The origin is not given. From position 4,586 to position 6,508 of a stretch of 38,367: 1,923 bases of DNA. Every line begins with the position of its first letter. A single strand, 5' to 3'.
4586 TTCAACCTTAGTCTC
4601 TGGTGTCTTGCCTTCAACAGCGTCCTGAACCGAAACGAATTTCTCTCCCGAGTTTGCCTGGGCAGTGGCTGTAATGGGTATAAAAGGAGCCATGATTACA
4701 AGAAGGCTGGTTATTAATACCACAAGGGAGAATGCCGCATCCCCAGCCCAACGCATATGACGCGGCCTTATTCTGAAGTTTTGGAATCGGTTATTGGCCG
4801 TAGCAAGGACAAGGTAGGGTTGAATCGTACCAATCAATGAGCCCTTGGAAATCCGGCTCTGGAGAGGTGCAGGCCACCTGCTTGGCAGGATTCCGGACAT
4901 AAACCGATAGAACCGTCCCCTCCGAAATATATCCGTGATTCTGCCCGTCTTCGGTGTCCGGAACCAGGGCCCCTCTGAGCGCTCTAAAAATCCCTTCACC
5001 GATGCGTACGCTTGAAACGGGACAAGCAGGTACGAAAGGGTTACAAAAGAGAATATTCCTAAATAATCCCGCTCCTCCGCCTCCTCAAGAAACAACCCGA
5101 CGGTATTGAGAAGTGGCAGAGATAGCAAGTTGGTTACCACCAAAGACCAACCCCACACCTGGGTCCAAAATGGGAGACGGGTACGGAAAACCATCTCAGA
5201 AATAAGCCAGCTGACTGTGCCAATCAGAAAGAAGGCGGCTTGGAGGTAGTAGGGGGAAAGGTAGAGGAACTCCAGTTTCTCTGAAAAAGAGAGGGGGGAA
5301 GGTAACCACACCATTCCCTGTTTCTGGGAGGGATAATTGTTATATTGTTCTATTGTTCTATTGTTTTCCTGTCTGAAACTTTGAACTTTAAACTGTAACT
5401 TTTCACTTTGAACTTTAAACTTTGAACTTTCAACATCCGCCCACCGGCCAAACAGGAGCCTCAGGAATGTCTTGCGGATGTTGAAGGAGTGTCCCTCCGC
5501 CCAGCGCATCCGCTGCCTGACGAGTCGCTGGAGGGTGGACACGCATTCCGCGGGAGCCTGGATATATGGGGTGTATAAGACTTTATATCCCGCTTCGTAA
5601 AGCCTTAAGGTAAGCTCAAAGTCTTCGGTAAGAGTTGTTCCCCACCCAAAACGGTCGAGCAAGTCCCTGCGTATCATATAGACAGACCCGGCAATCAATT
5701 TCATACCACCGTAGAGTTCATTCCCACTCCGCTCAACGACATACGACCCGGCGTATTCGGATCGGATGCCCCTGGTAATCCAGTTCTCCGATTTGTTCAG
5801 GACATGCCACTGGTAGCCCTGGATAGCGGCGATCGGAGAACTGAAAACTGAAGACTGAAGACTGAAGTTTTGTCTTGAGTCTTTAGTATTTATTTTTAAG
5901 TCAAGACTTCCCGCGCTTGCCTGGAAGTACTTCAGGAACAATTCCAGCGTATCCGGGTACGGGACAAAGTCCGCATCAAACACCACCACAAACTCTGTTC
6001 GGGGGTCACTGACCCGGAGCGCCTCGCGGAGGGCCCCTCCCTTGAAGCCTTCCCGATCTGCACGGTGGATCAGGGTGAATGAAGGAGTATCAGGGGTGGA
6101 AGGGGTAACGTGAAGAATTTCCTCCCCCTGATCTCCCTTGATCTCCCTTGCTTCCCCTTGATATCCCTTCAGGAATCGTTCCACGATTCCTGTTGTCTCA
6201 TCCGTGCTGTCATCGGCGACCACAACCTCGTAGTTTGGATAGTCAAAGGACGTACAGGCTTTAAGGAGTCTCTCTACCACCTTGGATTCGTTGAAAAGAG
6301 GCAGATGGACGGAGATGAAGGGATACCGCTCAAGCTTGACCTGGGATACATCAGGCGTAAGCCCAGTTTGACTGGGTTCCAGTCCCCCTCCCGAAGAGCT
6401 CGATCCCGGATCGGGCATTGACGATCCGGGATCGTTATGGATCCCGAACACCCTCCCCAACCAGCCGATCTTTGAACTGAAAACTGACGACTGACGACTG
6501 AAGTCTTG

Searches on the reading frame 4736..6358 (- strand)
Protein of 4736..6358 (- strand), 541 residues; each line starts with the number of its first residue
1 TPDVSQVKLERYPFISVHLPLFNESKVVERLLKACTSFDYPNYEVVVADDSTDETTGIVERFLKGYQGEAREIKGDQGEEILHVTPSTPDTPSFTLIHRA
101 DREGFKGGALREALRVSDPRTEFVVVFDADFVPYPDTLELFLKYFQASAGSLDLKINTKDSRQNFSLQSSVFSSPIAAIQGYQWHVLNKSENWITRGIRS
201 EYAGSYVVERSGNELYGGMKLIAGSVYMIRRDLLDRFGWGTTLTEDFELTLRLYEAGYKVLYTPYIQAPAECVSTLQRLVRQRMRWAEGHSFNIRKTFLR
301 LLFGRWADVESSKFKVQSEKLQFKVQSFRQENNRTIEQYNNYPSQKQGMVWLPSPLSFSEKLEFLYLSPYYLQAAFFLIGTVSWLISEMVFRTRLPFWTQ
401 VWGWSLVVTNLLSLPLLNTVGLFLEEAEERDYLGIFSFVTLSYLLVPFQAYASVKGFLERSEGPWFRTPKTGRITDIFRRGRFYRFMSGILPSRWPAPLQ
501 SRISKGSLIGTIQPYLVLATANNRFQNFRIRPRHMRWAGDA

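Call 45: find_related_loci(query=window:4736-6358:-, collection=genome_contigs, flank=10000)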
Query window:4736-6358:- (541 aa) in genome_contigs; peptide patterns used: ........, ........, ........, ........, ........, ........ (x = any residue, [..] = any of these).
471 stretches matched a pattern; 416 encode a relative of the query (tblastn E <= 1e-3); the best 80 are kept; 73 distinct loci.
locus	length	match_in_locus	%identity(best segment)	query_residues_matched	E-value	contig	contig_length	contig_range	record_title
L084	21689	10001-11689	61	3-540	0e+0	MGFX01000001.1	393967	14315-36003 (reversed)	MAG: Candidatus Woesebacteria bacterium RBG_16_42_24 RBG_16_scaffold_1, whole genome shotgun sequence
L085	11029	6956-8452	63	2-539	0e+0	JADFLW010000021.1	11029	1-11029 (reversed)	MAG: Patescibacteria group bacterium isolate B55T1B8 B55T1B8_NODE11689, whole genome shotgun sequence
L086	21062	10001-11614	62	2-509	0e+0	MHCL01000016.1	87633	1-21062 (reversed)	MAG: Candidatus Chisholmbacteria bacterium RIFCSPLOWO2_01_FULL_49_14 rifcsplowo2_01_scaffold_3402, whole genome shotgun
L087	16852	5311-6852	61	2-537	0e+0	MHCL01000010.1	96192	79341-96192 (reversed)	MAG: Candidatus Chisholmbacteria bacterium RIFCSPLOWO2_01_FULL_49_14 rifcsplowo2_01_scaffold_2002, whole genome shotgun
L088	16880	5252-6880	60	3-539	0e+0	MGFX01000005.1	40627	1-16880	MAG: Candidatus Woesebacteria bacterium RBG_16_42_24 RBG_16_scaffold_200, whole genome shotgun sequence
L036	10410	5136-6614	60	2-539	0e+0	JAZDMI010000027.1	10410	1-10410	MAG: Candidatus Gottesmanbacteria bacterium isolate MEGAHIT-group-0.642 k141_6893217, whole genome shotgun sequence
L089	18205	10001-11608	57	2-537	0e+0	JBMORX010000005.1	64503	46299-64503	MAG: Patescibacteria group bacterium isolate Betzabe_MAG191 MAG191_5, whole genome shotgun sequence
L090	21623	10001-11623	57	2-539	0e+0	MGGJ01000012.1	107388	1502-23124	MAG: Candidatus Woesebacteria bacterium RIFCSPHIGHO2_01_FULL_39_32 rifcsphigho2_01_scaffold_711, whole genome shotgun se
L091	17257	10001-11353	59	2-541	0e+0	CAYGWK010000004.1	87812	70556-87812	MAG TPA_asm: uncultured Gammaproteobacteria bacterium isolate ERP119294_co3_383 genome assembly, contig: NODE_51_length_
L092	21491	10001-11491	57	3-540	0e+0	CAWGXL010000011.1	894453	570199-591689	MAG: uncultured bacterium isolate MFD09206.bin.2.20 genome assembly, contig: contig_9876, whole genome shotgun sequence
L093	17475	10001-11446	57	2-541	0e+0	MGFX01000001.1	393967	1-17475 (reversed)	MAG: Candidatus Woesebacteria bacterium RBG_16_42_24 RBG_16_scaffold_1, whole genome shotgun sequence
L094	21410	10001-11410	57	2-539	0e+0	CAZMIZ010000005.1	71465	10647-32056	MAG TPA_asm: uncultured Gammaproteobacteria bacterium isolate binchicken_co338_18 genome assembly, contig: NODE_77_lengt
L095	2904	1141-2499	58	2-537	0e+0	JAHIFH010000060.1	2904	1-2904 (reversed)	MAG: Patescibacteria group bacterium isolate KR11_0.1_MetaG.mb.78 KR11_0.1_MetaG.mb.78_k141_1175657, whole genome shotgu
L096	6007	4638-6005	56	2-537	0e+0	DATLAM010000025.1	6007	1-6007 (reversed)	MAG TPA_asm: Candidatus Bathyarchaeia archaeon isolate SMAG_U14271 k141_1047105, whole genome shotgun sequence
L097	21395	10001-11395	56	3-539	0e+0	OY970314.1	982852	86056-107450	MAG: Candidatus Woesebacteria bacterium isolate MFD01299.bin.c.5 genome assembly, chromosome: 1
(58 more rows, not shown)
